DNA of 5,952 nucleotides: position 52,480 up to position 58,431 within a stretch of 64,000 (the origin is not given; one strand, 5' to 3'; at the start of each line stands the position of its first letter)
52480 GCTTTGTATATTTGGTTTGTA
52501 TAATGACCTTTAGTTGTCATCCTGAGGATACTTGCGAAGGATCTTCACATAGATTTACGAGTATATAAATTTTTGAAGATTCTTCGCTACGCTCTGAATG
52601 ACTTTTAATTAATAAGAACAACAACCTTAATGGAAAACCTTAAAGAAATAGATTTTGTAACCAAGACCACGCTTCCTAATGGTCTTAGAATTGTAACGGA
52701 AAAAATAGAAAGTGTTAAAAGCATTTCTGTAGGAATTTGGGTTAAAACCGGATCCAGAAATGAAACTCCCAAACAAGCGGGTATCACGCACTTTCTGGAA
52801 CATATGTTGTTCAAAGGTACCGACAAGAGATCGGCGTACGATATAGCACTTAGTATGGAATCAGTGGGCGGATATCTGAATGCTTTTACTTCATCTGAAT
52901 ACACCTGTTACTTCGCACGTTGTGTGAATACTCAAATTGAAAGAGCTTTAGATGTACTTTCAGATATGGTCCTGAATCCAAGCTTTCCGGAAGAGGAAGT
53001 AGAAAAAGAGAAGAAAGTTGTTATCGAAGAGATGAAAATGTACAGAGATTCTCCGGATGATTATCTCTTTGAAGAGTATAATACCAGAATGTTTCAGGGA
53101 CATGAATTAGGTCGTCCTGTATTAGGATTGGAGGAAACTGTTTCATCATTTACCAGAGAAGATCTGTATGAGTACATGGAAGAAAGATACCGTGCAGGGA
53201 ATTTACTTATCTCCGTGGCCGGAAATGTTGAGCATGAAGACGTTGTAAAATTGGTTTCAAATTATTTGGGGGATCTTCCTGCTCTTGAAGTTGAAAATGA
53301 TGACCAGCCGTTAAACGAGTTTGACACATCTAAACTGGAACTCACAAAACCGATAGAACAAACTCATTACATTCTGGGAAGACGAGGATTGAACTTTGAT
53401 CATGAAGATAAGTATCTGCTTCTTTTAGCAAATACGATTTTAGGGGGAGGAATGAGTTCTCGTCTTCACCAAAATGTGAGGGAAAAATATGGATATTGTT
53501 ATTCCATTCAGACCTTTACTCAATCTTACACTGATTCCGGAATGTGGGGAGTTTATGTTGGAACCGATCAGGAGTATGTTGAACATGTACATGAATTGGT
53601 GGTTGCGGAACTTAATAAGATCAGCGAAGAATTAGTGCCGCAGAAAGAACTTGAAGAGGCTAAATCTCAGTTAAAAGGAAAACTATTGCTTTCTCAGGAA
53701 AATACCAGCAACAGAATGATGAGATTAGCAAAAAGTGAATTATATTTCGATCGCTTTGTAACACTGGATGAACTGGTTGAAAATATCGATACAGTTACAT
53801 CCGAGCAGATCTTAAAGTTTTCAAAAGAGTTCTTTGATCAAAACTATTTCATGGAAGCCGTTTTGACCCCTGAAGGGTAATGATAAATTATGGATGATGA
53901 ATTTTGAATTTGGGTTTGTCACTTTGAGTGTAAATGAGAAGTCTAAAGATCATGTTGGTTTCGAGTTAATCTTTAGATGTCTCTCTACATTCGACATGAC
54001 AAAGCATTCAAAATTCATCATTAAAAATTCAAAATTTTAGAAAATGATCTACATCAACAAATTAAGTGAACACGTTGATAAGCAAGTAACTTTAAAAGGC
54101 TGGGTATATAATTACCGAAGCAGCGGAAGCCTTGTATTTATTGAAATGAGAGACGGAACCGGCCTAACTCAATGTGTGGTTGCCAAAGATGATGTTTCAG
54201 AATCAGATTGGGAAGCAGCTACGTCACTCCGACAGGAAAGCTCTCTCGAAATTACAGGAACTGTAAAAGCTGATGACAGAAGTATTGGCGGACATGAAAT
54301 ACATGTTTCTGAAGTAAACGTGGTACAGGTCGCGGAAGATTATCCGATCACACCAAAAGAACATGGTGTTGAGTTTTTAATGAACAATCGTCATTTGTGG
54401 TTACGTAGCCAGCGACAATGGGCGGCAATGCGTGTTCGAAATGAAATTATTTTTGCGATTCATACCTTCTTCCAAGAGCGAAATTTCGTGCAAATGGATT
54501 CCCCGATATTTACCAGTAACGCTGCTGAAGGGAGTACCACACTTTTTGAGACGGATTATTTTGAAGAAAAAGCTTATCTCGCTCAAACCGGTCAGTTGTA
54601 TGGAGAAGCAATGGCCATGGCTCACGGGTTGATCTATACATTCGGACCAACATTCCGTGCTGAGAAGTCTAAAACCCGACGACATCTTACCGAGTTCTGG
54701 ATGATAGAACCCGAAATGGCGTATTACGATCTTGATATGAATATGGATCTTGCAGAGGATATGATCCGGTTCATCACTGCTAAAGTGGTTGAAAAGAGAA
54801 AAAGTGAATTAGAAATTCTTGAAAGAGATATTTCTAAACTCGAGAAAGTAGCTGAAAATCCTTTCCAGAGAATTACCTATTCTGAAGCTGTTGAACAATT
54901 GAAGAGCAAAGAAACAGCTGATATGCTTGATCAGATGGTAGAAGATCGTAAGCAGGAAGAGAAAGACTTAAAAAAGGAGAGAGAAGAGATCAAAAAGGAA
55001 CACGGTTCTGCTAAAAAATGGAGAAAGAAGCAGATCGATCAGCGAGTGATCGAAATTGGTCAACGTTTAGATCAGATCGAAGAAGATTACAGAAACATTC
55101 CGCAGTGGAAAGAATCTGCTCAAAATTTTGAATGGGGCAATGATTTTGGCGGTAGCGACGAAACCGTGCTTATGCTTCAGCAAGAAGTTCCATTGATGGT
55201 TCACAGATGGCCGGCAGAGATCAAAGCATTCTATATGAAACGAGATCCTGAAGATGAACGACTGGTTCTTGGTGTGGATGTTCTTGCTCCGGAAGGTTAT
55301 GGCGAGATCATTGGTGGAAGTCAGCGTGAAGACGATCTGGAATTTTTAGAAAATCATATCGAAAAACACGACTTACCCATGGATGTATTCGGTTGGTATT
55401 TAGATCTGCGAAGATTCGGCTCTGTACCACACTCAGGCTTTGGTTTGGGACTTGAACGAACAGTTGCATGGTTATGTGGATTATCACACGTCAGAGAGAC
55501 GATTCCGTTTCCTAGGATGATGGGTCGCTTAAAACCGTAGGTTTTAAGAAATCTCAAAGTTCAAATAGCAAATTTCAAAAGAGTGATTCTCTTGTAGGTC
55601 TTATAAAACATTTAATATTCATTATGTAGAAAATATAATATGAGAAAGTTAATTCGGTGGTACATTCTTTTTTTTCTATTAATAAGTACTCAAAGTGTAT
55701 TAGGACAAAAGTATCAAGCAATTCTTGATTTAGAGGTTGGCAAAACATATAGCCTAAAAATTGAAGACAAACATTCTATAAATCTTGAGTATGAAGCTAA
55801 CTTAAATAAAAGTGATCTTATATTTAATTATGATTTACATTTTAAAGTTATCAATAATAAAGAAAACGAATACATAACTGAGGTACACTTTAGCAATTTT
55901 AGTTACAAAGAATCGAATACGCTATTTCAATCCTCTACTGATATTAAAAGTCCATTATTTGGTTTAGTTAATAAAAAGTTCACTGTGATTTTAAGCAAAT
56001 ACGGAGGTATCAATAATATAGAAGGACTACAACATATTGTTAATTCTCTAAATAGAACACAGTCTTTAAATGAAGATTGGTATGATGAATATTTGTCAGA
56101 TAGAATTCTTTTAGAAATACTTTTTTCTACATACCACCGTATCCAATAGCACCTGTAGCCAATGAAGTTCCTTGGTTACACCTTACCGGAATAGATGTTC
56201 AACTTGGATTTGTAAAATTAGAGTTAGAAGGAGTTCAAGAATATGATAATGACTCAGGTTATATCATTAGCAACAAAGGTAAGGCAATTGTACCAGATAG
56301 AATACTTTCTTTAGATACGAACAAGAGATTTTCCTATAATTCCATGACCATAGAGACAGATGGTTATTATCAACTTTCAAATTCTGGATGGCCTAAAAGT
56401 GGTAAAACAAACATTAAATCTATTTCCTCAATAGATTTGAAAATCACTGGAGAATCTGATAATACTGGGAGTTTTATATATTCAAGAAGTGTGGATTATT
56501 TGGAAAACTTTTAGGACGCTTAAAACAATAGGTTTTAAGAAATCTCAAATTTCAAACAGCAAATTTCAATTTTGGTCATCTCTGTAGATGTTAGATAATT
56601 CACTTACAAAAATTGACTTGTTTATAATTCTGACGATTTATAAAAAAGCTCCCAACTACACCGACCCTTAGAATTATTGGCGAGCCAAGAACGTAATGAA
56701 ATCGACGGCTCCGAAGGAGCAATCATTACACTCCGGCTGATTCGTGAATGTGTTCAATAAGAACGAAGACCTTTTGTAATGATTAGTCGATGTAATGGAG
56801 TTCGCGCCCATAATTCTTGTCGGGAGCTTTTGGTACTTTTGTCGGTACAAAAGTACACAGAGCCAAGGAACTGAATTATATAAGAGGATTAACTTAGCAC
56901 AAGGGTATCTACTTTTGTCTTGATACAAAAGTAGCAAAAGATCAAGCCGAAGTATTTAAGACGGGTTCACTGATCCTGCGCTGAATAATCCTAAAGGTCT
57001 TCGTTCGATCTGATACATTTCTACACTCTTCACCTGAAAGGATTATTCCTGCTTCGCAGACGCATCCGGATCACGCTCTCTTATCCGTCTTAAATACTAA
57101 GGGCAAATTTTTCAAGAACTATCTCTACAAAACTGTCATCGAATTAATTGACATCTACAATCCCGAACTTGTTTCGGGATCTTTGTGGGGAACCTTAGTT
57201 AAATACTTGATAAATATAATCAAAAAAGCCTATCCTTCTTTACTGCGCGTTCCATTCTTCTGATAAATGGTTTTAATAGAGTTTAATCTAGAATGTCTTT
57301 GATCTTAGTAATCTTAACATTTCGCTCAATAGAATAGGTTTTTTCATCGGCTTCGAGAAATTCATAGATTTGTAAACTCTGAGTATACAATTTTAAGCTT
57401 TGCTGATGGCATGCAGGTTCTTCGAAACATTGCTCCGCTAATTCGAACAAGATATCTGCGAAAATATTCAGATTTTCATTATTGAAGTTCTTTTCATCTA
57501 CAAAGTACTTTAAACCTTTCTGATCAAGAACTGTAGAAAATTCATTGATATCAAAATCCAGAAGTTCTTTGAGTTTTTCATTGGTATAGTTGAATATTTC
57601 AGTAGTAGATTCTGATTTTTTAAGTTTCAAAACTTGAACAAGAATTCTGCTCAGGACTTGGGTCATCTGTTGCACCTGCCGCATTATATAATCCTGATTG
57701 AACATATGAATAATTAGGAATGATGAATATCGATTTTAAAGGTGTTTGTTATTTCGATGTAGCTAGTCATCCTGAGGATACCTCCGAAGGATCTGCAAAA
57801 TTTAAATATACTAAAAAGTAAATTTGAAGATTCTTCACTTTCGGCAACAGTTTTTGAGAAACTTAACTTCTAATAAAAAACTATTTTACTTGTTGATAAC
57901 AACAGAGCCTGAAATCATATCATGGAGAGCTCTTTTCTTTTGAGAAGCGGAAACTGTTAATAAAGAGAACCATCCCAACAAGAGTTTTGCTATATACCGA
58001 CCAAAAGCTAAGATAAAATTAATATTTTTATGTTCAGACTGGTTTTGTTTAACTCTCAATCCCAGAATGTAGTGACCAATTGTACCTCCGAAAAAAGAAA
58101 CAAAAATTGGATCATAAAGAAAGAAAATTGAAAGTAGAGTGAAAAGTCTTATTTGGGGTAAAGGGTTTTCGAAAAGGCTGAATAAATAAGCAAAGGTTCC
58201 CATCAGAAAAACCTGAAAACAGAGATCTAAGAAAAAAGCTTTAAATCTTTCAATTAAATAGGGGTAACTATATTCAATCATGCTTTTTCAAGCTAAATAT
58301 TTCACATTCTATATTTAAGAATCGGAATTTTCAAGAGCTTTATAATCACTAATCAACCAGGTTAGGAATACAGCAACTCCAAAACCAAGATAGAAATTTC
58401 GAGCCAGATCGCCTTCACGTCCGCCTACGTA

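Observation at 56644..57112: Two diverged tail-to-tail copies of a ~200-nt structured element with covarying stems and conserved loops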

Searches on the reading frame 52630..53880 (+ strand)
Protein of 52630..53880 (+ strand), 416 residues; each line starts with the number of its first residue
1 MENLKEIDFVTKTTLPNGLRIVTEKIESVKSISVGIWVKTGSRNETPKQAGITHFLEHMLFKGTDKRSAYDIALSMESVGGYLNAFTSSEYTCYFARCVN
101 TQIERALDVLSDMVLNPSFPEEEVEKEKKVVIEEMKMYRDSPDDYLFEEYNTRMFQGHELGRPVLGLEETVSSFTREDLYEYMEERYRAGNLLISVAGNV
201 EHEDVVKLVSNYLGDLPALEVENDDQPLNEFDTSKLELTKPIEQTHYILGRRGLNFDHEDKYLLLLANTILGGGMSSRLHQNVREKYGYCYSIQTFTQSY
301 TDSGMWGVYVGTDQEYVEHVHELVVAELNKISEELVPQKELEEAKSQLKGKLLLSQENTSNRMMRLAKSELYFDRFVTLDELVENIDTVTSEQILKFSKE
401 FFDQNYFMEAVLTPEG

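Call 12: search_protein_families(library=pfam, proteins=[window:52630-53880:+], max_evalue=0.01)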
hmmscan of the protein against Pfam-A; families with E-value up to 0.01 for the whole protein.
window:52630-53880:+ (416 aa): 2 families
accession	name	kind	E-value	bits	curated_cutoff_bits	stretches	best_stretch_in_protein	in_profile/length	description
PF05193.26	Peptidase_M16_C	-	2.3e-44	151.9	23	1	173-348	1-181/181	Peptidase M16 inactive domain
PF00675.25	Peptidase_M16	-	9.2e-44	149.4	22.3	1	20-166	1-147/149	Insulinase (Peptidase family M16)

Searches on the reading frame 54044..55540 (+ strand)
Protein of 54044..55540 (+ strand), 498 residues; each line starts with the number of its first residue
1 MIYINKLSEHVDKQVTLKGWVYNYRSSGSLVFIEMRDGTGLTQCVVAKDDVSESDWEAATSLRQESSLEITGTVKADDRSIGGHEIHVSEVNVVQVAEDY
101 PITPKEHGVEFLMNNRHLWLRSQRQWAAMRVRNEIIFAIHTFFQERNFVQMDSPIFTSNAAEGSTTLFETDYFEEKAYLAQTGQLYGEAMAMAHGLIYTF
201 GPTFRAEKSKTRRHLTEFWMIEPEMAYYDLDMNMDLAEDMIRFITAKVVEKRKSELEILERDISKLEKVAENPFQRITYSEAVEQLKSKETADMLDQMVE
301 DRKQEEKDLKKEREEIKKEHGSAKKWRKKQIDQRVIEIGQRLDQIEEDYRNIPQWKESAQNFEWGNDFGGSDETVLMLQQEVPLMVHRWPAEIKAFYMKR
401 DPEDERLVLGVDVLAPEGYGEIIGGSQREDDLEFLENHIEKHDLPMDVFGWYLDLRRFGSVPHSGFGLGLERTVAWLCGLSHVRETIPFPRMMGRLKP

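Call 12: search_protein_families(library=pfam, proteins=[window:54044-55540:+], max_evalue=0.01)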
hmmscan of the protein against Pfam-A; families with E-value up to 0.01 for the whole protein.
window:54044-55540:+ (498 aa): 2 families
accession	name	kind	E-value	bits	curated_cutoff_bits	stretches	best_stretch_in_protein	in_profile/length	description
PF00152.25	tRNA-synt_2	-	1.9e-65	221.4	25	1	110-492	3-307/308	tRNA synthetases class II (D, K and N)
PF01336.31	tRNA_anti-codon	-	3.3e-15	56.2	27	1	15-93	1-74/75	OB-fold nucleic acid binding domain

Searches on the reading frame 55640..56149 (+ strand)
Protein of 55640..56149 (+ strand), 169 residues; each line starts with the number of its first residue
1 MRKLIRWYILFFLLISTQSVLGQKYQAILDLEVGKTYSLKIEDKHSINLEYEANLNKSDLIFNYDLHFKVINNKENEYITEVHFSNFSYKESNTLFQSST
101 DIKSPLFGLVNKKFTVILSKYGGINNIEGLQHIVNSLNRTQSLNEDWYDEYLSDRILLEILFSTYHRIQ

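Call 12: search_protein_families(library=pfam, proteins=[window:55640-56149:+], max_evalue=0.01)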
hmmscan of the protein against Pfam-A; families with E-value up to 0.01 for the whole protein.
window:55640-56149:+ (169 aa): 1 family
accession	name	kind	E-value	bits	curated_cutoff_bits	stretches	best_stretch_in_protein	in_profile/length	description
PF19777.4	DUF6263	-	8.6e-07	29.2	26.7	1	96-140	32-76/196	Family of unknown function (DUF6263)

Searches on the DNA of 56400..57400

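Call 7: search_rna_families(source=window, start=56400, end=57400, threshold=evalue, max_evalue=10, show_alignments=3)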
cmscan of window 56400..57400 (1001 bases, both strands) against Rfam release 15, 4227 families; matches with E-value up to 10: 3.
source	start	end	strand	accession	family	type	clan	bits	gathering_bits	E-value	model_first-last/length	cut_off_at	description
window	56424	56504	-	RF02407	snoR122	Gene; snRNA; snoRNA; CD-box;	-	21.8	36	0.63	1-74/74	no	Small nucleolar RNA snoR122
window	56803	56856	+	RF02843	RefA5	Gene; antisense;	-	16.5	91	2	1-68/68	no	Enterococcus sRNA A5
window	56833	56935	+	RF00713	mir-239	Gene; miRNA;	-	14.6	49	7.8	1-74/74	no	mir-239 microRNA precursor family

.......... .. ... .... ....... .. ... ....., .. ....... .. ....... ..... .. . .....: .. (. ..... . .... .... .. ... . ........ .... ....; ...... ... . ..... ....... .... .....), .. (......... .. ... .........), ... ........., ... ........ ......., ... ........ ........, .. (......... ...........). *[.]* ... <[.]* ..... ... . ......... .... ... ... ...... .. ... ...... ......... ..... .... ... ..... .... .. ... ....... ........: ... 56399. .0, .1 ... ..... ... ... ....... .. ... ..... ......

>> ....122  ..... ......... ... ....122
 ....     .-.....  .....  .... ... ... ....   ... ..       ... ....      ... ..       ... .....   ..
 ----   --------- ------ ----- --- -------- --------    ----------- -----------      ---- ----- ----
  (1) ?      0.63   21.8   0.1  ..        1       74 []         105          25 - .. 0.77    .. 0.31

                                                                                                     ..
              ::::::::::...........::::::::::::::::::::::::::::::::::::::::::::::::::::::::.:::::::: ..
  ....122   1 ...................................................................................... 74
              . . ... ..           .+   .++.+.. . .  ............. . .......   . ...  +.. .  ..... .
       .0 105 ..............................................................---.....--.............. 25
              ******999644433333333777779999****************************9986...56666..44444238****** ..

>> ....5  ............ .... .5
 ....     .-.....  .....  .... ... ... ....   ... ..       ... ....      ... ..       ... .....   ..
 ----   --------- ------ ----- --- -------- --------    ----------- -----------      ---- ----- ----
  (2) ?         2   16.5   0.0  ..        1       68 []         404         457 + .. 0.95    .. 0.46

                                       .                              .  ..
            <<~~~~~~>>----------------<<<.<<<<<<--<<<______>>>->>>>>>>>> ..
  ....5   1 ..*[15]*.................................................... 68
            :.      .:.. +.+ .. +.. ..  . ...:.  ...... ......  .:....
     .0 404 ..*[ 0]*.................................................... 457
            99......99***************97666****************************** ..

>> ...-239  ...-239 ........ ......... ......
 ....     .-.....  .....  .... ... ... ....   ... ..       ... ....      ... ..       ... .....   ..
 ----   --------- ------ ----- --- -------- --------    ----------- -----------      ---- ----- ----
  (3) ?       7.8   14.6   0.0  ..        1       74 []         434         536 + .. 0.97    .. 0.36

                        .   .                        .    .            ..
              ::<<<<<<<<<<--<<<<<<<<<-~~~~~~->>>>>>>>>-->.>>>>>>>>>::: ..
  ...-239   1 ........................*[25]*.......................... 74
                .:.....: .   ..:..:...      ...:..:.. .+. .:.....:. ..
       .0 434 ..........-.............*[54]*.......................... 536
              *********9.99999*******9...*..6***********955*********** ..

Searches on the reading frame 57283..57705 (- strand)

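Call 12: search_protein_families(library=pfam, proteins=[window:57283-57705:-], max_evalue=0.01)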
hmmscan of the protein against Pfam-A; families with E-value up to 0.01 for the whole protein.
window:57283-57705:- (140 aa): 1 family
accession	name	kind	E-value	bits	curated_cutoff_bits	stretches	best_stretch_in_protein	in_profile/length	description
PF20092.4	DUF6483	-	4e-05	24.4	24.1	1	1-108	1-87/119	Family of unknown function (DUF6483)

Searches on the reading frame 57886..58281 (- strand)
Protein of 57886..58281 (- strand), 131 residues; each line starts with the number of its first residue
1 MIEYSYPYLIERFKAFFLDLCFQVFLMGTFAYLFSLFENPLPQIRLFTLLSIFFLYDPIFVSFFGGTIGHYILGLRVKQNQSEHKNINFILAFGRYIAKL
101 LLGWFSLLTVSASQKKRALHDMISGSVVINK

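Call 12: search_protein_families(library=pfam, proteins=[window:57886-58281:-], max_evalue=0.01)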
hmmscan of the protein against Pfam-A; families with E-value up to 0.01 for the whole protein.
window:57886-58281:- (131 aa): 1 family
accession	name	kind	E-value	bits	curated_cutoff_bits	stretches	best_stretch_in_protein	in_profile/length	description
PF06271.18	RDD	-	9.4e-11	42.6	24.1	1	6-125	1-137/137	RDD family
